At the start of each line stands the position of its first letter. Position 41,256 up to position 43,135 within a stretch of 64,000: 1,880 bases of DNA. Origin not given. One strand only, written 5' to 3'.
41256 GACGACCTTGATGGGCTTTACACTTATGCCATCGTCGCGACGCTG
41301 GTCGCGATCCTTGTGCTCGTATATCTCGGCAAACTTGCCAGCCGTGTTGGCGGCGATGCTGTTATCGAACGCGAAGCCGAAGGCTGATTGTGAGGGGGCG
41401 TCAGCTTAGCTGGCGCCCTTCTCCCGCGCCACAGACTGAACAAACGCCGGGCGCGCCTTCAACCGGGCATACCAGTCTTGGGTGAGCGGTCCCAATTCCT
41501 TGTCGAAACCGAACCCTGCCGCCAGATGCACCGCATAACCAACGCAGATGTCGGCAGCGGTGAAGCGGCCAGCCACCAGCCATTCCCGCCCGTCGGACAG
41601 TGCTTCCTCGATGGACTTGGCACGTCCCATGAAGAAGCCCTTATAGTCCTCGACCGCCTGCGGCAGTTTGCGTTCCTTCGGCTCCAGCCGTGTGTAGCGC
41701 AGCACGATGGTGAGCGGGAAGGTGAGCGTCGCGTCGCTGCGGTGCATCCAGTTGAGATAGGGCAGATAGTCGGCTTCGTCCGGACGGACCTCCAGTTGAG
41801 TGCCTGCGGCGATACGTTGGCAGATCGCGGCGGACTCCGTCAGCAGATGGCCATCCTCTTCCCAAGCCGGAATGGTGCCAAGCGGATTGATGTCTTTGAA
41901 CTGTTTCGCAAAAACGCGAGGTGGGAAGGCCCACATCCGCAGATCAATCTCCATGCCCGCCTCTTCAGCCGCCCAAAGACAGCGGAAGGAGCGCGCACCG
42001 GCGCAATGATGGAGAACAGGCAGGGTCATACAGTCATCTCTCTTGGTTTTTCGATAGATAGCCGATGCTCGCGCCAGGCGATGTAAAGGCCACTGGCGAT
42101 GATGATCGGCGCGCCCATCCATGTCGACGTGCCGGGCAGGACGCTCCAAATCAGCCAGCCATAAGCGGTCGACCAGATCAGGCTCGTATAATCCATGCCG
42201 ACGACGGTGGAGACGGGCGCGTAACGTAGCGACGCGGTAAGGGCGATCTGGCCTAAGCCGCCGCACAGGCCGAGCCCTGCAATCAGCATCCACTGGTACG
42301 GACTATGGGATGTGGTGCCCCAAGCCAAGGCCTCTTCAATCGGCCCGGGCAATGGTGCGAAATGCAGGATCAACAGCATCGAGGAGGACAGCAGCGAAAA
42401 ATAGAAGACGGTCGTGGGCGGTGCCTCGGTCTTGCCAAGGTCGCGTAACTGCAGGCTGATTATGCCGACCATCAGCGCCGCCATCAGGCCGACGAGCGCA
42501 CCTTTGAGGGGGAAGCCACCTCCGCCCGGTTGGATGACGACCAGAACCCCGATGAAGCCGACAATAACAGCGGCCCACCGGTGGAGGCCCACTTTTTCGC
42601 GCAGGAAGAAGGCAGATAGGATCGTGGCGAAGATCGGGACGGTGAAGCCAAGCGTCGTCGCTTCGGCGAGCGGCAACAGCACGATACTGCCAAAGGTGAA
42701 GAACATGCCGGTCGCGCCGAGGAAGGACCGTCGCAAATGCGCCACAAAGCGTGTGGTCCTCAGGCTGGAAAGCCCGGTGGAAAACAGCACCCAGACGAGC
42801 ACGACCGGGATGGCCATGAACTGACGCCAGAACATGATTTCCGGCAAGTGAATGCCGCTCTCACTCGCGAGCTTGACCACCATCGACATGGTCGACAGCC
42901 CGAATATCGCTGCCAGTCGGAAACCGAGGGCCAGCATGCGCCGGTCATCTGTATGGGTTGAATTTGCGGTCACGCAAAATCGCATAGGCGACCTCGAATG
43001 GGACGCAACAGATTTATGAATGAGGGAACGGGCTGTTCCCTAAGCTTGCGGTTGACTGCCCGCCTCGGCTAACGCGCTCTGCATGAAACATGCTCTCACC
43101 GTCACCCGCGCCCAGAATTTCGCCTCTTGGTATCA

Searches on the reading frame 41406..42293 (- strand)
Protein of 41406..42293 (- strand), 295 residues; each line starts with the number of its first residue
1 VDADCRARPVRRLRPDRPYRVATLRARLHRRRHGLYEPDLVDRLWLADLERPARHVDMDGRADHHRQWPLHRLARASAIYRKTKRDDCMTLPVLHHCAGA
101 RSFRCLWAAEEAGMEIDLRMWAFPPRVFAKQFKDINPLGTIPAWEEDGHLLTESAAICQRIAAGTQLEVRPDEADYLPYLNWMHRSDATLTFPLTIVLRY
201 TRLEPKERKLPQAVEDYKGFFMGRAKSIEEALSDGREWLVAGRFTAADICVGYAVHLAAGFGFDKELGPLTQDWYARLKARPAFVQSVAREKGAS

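Call 52: search_protein_families(library=pfam, proteins=[window:41406-42293:-], max_evalue=0.00001)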
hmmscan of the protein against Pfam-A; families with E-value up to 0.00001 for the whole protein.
window:41406-42293:- (295 aa): 2 families
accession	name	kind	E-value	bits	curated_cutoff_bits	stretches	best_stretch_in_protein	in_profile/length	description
PF13409.12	GST_N_2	-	4.8e-10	40.3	25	1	102-162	5-68/70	Glutathione S-transferase, N-terminal domain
PF02798.26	GST_N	-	5.8e-09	36.6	20.9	1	90-161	2-74/76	Glutathione S-transferase, N-terminal domain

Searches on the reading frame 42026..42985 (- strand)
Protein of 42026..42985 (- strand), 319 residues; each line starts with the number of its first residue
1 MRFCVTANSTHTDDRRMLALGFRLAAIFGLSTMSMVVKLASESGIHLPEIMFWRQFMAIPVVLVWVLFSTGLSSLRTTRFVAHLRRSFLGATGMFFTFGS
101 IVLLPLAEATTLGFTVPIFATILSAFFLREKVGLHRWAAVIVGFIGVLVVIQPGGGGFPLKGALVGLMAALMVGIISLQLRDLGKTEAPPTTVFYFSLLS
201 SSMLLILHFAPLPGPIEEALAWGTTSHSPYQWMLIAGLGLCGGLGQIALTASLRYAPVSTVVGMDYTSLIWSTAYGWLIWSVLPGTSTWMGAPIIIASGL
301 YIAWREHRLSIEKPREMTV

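Call 52: search_protein_families(library=pfam, proteins=[window:42026-42985:-], max_evalue=0.00001)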
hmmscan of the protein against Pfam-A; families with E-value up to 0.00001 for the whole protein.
window:42026-42985:- (319 aa): 1 family
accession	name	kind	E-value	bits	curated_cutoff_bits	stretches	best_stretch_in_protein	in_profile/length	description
PF00892.27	EamA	-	1.7e-22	80.6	28.2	2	23-151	7-134/135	EamA-like transporter family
